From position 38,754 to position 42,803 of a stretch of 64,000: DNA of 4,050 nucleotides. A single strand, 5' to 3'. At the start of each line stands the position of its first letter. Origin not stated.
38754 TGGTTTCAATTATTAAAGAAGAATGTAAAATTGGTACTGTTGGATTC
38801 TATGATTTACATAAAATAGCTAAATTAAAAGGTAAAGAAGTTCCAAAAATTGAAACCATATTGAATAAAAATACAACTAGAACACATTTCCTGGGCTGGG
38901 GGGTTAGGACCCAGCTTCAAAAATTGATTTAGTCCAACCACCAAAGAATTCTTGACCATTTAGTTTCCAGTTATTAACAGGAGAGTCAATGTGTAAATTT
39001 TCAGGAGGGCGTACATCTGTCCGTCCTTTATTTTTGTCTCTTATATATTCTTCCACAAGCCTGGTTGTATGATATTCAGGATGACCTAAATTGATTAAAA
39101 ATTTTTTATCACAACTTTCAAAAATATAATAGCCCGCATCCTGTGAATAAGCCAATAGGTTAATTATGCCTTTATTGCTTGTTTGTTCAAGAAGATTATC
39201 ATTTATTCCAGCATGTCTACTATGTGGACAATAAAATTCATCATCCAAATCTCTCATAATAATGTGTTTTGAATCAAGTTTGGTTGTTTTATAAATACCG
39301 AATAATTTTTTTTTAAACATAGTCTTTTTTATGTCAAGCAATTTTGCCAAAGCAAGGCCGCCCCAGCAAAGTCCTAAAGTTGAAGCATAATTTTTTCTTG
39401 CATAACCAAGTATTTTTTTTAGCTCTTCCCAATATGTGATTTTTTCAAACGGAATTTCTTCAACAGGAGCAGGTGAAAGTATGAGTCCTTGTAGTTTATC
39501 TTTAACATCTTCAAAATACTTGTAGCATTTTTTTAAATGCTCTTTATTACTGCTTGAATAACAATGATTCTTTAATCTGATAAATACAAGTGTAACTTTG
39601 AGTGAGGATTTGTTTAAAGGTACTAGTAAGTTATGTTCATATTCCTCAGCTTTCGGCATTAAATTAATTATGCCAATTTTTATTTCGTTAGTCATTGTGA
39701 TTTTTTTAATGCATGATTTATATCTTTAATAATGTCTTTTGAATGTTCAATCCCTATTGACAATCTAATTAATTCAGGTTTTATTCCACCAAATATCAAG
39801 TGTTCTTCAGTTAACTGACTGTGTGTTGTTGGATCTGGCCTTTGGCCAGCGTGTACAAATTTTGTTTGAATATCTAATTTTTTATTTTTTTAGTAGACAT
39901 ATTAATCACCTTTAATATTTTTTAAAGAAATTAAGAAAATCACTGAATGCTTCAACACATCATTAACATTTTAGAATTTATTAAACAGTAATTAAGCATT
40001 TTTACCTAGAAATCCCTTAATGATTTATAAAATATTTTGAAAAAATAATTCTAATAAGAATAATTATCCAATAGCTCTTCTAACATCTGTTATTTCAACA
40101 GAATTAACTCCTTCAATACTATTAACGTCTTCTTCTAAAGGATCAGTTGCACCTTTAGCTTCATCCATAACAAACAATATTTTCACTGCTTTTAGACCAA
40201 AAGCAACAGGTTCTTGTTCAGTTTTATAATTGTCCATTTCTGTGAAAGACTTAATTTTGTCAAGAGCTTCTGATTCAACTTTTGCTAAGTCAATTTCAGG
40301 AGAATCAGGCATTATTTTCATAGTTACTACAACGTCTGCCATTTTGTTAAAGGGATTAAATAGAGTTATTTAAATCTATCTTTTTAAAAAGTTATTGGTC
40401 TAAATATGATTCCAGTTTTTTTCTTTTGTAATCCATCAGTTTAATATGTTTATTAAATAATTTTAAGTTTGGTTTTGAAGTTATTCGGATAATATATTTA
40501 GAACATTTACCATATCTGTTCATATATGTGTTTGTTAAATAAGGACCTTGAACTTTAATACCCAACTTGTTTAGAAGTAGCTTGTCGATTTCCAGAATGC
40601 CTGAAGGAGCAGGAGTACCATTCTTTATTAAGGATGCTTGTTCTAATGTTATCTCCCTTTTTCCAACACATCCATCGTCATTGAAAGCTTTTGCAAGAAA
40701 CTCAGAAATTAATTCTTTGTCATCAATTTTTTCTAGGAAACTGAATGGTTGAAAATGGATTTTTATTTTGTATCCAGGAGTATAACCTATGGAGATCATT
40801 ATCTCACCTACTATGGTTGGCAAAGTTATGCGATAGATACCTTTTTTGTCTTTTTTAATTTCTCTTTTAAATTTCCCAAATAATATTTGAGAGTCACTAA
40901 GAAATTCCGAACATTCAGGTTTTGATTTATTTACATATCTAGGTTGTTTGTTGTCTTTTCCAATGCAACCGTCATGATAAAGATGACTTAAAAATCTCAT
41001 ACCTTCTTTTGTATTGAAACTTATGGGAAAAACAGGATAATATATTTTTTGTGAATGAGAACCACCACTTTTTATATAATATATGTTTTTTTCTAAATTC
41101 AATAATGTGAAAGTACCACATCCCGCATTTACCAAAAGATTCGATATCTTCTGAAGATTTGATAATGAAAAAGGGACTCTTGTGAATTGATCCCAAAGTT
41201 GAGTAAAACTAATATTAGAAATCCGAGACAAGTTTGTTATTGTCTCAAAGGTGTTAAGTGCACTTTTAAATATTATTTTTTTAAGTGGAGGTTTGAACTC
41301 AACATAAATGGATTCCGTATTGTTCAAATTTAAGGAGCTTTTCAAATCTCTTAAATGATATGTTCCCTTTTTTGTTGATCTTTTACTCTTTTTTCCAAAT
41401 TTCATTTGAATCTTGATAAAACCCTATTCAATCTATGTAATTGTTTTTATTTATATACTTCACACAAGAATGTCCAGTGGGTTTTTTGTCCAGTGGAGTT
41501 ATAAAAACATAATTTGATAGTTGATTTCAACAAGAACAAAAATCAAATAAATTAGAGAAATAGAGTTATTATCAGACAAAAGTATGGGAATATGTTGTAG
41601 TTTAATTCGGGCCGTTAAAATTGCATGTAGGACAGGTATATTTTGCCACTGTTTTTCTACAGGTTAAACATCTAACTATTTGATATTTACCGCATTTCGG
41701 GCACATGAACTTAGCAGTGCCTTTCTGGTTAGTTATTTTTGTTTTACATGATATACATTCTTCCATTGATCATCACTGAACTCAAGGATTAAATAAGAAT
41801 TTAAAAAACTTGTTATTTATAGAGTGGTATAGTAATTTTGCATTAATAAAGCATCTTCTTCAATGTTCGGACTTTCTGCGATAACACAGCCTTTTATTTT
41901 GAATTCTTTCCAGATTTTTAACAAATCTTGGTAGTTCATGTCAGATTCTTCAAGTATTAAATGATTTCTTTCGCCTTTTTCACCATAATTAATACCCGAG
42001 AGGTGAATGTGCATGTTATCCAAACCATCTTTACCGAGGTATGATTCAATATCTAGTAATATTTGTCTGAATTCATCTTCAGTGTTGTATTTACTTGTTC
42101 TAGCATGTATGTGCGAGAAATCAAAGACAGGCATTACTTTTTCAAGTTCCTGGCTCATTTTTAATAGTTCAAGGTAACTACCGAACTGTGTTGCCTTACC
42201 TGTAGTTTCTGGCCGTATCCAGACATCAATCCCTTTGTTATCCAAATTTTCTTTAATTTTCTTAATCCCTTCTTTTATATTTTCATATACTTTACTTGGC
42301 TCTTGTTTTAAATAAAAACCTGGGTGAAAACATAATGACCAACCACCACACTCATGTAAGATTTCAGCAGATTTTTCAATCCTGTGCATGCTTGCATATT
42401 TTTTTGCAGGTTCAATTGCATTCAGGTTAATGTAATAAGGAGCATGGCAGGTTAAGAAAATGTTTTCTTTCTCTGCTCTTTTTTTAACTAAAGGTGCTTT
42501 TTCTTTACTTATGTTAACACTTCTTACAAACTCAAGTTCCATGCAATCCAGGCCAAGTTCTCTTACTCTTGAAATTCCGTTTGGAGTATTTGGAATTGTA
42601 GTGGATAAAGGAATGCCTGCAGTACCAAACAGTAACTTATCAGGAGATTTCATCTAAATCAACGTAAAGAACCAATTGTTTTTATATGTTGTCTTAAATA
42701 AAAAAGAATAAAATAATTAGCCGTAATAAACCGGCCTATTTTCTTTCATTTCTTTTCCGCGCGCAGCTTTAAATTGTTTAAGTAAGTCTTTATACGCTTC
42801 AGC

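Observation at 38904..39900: Decayed methionine-biosynthesis operon: intact metA preceded by a gutted metY/metB remnant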

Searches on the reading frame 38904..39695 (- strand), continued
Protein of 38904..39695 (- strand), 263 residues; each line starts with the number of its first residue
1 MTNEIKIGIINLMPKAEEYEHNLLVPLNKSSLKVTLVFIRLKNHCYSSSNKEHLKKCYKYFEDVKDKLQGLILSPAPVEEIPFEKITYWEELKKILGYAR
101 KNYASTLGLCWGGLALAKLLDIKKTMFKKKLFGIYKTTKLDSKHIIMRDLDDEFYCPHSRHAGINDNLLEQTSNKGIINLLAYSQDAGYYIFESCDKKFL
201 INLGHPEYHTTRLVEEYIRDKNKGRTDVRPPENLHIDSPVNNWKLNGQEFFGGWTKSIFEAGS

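Call 18: find_related_loci(query=window:38904-39695:-, collection=genome_contigs, flank=4000)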
Query window:38904-39695:- (263 aa) in genome_contigs; peptide patterns used: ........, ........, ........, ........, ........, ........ (x = any residue, [..] = any of these).
41 stretches matched a pattern; 15 encode a relative of the query (tblastn E <= 1e-3); 15 distinct loci.
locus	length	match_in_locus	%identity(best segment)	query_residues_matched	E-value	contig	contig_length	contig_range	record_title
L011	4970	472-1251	59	5-263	3e-101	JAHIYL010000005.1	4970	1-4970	MAG: Nanoarchaeota archaeon isolate Modern_marine.mb.116 Modern_marine.mb.116_k141_38932, whole genome shotgun sequence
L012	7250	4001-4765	58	5-258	2e-96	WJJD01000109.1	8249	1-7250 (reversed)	MAG: Candidatus Woesearchaeota archaeon isolate Bin_274 k141_2272438, whole genome shotgun sequence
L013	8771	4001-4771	49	5-259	3e-85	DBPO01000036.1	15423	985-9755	MAG TPA_asm: Verrucomicrobia bacterium UBA1418 UBA1418_contig_5565, whole genome shotgun sequence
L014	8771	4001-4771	51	5-259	1e-83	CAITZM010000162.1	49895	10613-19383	MAG: uncultured Lentisphaerae bacterium isolate LJ_bin-4696 genome assembly, contig: bin-4696:162/191, whole genome shot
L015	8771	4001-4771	51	5-259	2e-82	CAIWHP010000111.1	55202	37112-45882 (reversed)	MAG: uncultured Lentisphaerae bacterium isolate Loclat_bin-07389 genome assembly, contig: bin-07389:111/280, whole genom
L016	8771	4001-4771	51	5-259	7e-82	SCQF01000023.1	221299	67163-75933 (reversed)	MAG: Verrucomicrobia bacterium isolate DP16D_bin.41 DP16D_bin.41-28434, whole genome shotgun sequence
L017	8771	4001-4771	50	5-259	2e-80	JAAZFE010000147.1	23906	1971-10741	MAG: Lentisphaerae bacterium isolate AS10tlH2TH_169 362971_AS10, whole genome shotgun sequence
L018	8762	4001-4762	47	2-259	2e-77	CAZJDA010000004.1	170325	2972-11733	MAG TPA_asm: uncultured Bacteroidales bacterium isolate SRP332253_co1_243 genome assembly, contig: NODE_47_length_170325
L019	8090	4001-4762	46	7-259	2e-73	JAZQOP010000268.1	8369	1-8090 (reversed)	MAG: Kiritimatiellia bacterium isolate T1900045242_TH20190012.MAGScoT_cleanbin_000052 SGB_5551_k141_2214371, whole genom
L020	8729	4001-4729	39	5-244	7e-48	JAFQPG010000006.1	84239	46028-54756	MAG: Ruminococcus sp. isolate RGIG2026 Goat_Colon-1__c374, whole genome shotgun sequence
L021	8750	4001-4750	38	1-244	1e-47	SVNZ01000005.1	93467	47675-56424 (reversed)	MAG: Oscillospiraceae bacterium isolate SIG552 NODE_323_length_93467_cov_49.670693, whole genome shotgun sequence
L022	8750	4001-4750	38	1-244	3e-47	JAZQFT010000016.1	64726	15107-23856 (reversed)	MAG: Ruminococcus sp. isolate T1900044632_TS20190098.MAGScoT_cleanbin_000018 SGB_1067_k141_1464656, whole genome shotgun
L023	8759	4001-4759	31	5-254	5e-42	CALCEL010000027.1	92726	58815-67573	MAG TPA_asm: uncultured Prevotellaceae bacterium isolate ERR1278104_bin.219_CONCOCT_v1.1_MAG genome assembly, contig: ER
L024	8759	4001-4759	31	5-254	7e-42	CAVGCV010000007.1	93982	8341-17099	bacterium isolate H07676-L1_cleanbin_000009 genome assembly, contig: Spades_H07676-L1_contig_112, whole genome shotgun s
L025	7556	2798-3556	32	5-254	3e-41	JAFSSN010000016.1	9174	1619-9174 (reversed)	MAG: Bacteroidaceae bacterium isolate RGIG3434 Goat_Rumen.Co__c229266, whole genome shotgun sequence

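Call 21: list_cluster_members(proteins=[P0001, P0006, P0012])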
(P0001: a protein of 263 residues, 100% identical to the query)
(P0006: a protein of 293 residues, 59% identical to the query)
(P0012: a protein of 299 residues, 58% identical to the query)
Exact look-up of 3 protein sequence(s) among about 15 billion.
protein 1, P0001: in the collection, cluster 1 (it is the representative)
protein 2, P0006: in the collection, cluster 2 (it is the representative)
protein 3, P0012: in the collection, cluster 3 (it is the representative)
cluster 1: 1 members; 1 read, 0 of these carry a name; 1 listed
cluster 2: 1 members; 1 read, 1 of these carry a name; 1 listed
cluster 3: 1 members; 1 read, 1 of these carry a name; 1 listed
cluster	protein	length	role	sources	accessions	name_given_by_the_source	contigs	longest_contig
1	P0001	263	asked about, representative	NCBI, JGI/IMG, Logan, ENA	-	-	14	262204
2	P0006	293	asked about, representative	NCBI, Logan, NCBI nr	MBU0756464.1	MAG: homoserine O-succinyltransferase [Nanoarchaeota archaeon] | homoserine O-succinyltransferase [Nanoarchaeota archaeon]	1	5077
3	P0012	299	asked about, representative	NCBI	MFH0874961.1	MAG: homoserine O-succinyltransferase [archaeon]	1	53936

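Call 27: find_related_loci(query=A1, collection=metagenome_contigs, flank=3500)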
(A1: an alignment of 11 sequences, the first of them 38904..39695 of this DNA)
Query A1 (263 aa) in metagenome_contigs; peptide patterns used: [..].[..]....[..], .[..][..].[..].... (x = any residue, [..] = any of these).
411 stretches matched a pattern; 294 encode a relative of the query (tblastn E <= 1e-3); the best 80 are kept; 80 distinct loci.
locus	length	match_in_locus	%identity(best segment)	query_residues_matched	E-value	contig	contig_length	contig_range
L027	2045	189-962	59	5-261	1e-107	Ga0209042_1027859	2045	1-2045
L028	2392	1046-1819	59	5-261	2e-106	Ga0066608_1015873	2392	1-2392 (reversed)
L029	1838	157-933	57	5-261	9e-108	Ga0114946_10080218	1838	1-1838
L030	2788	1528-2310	56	5-263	4e-103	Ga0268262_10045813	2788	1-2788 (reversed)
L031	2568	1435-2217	56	5-263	1e-103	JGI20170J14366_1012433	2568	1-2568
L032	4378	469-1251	55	5-263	2e-100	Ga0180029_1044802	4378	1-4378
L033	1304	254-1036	56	5-263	1e-107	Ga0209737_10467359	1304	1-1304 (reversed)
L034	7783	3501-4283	54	5-263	3e-99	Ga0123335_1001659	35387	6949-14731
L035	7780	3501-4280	55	5-263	3e-99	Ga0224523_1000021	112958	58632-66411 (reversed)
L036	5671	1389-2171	55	5-263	3e-99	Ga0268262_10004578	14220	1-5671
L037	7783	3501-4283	56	5-263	5e-99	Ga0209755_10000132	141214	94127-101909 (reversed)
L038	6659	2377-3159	56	5-263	4e-99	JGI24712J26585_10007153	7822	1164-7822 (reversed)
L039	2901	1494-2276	54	5-263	2e-101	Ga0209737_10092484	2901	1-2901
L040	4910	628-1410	55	5-263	1e-98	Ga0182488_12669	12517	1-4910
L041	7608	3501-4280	54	5-262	9e-99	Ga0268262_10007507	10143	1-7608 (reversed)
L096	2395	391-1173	51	5-263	3e-95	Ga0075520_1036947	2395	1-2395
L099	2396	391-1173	51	5-263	3e-95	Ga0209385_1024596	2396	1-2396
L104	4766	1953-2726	53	5-260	1e-91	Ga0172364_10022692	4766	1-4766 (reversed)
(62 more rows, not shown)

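Call 37: search_solved_structures(query=window:38904-39695:-, max_evalue=1e-10, show_alignments=3)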
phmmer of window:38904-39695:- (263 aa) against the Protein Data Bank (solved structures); distinct sequences matched with E-value up to 1e-10: 5.
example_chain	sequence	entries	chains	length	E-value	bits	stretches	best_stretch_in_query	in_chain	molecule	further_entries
2ghr_A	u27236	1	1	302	2.9e-44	154.9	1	5-255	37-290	Homoserine O-succinyltransferase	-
2vdj_A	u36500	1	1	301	5.2e-43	150.8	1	5-255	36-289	HOMOSERINE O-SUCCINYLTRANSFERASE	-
6mtg_A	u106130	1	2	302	9.8e-38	133.5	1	5-255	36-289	Homoserine O-succinyltransferase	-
7cbe_A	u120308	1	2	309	1.7e-37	132.7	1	5-255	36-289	Homoserine O-succinyltransferase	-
2h2w_A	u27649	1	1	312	1.2e-35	126.6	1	5-256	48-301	Homoserine O-succinyltransferase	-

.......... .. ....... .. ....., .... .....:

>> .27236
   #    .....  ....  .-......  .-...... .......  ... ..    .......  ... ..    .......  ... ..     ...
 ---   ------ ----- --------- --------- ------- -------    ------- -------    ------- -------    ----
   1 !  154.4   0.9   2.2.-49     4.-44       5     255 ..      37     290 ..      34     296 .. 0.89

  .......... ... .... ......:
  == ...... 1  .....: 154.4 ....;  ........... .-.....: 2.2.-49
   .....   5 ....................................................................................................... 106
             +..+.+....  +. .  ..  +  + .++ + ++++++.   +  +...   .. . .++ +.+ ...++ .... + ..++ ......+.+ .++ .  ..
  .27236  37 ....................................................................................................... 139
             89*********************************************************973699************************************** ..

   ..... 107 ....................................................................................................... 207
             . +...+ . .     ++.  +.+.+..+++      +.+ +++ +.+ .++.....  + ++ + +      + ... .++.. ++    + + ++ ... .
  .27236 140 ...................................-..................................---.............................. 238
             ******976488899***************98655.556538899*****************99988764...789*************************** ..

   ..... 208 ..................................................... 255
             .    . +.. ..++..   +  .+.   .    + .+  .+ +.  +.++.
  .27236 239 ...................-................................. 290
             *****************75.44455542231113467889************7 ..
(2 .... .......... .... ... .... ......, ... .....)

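Call 69: find_encoding_contigs(protein=P0004, flank=3000, max_places=2)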
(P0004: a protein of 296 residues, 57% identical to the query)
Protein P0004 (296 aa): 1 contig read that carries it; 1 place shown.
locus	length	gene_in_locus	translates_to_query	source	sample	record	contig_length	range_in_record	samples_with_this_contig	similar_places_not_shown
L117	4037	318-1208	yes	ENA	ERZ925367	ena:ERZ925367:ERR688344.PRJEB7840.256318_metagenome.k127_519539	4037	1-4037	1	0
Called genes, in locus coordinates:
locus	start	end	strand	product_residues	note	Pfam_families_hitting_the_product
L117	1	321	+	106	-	?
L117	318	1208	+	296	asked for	PF04204:HTS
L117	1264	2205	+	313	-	PF04389:Peptidase_M28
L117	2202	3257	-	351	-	PF02005:TRM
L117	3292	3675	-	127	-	-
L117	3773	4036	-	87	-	?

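Call 70: find_encoding_contigs(protein=P0014, flank=3000, max_places=2)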
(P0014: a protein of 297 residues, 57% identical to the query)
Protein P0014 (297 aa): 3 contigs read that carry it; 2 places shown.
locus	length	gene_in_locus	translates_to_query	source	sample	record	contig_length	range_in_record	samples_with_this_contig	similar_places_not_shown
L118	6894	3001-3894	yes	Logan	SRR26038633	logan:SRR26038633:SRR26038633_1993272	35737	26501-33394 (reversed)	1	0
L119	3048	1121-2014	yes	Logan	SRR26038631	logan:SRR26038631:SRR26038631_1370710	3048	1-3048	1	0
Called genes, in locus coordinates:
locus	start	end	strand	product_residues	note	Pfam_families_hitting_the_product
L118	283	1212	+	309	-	PF00291:PALP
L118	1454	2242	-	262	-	PF00149:Metallophos, PF12850:Metallophos_2 (weak)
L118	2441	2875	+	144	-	PF02082:Rrf2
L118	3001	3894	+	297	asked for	PF04204:HTS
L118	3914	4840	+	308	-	PF00132:Hexapep (faint), PF25084:LbH_EIF2B (faint)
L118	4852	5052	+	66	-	PF02597:ThiS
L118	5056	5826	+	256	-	PF05690:ThiG, PF00977:His_biosynth (faint)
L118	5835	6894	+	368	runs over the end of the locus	PF04055:Radical_SAM, PF06968:BATS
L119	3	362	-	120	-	?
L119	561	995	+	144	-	PF02082:Rrf2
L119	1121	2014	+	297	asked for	PF04204:HTS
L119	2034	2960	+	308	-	PF00132:Hexapep (faint), PF25084:LbH_EIF2B (faint)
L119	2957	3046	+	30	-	?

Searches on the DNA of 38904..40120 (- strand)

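Call 55: search_rna_families(source=window, start=39600, end=40120, threshold=evalue, max_evalue=1)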
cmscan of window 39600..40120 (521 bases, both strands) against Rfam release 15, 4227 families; matches with E-value up to 1: 0.
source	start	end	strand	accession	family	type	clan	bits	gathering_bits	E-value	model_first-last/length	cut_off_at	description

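Call 56: search_rna_families(sources=[L026, L107, L012, L008], threshold=gathering)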
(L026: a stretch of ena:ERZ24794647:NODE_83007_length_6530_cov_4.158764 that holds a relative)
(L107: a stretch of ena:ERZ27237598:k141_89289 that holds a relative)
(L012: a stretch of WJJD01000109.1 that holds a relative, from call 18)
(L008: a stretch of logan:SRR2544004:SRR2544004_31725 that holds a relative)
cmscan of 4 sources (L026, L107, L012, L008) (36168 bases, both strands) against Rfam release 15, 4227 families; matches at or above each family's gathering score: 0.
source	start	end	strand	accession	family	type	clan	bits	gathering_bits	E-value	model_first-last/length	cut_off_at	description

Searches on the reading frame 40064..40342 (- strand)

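Call 4: search_protein_families(library=pfam, proteins=[window:40064-40342:-], max_evalue=1)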
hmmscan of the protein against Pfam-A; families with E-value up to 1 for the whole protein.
window:40064-40342:- (92 aa): 1 family
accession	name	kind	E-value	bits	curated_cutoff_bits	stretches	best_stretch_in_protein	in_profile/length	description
PF00736.24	EF1_GNE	-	2e-19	69.9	20.8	1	6-89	2-87/88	EF-1 guanine nucleotide exchange domain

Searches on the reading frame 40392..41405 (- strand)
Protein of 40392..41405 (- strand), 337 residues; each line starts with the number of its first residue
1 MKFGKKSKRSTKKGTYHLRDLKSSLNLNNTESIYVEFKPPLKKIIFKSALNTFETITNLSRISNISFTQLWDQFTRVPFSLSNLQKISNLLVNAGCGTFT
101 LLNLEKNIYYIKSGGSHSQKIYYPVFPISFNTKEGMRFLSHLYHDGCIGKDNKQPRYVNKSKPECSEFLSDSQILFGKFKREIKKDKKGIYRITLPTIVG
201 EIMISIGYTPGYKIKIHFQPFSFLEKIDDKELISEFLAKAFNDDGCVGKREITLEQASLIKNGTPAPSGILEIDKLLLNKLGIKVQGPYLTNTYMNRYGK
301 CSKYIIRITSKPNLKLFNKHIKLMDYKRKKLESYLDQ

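Call 4: search_protein_families(library=pfam, proteins=[window:40392-41405:-], max_evalue=1)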
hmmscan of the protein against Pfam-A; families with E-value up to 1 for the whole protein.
window:40392-41405:- (337 aa): 1 family
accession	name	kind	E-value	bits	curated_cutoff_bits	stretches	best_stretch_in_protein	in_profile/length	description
PF14528.11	LAGLIDADG_3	-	9.1e-06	26.3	22.5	1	233-321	3-81/82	LAGLIDADG-like domain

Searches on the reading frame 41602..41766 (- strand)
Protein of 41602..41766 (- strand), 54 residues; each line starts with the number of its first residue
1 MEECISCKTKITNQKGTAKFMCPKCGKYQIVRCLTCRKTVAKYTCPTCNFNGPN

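Call 35: search_protein_families(library=pfam, proteins=[window:41602-41766:-], max_evalue=0.00001)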
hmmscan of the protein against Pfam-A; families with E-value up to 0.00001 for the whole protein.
window:41602-41766:- (54 aa): 1 family
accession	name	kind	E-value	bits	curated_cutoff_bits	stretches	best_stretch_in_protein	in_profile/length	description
PF07754.17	HVO_2753_ZBP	-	2.3e-14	53.4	33.2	1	4-48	1-45/46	Small zinc finger protein HVO_2753-like, Zn-binding pocket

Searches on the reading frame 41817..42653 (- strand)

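Call 35: search_protein_families(library=pfam, proteins=[window:41817-42653:-], max_evalue=0.00001)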
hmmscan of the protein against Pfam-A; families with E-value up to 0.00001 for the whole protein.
window:41817-42653:- (278 aa): 1 family
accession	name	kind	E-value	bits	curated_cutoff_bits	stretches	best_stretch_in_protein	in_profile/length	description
PF01261.30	AP_endonuc_2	-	4.3e-31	108.9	31.1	1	28-264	2-232/249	Xylose isomerase-like TIM barrel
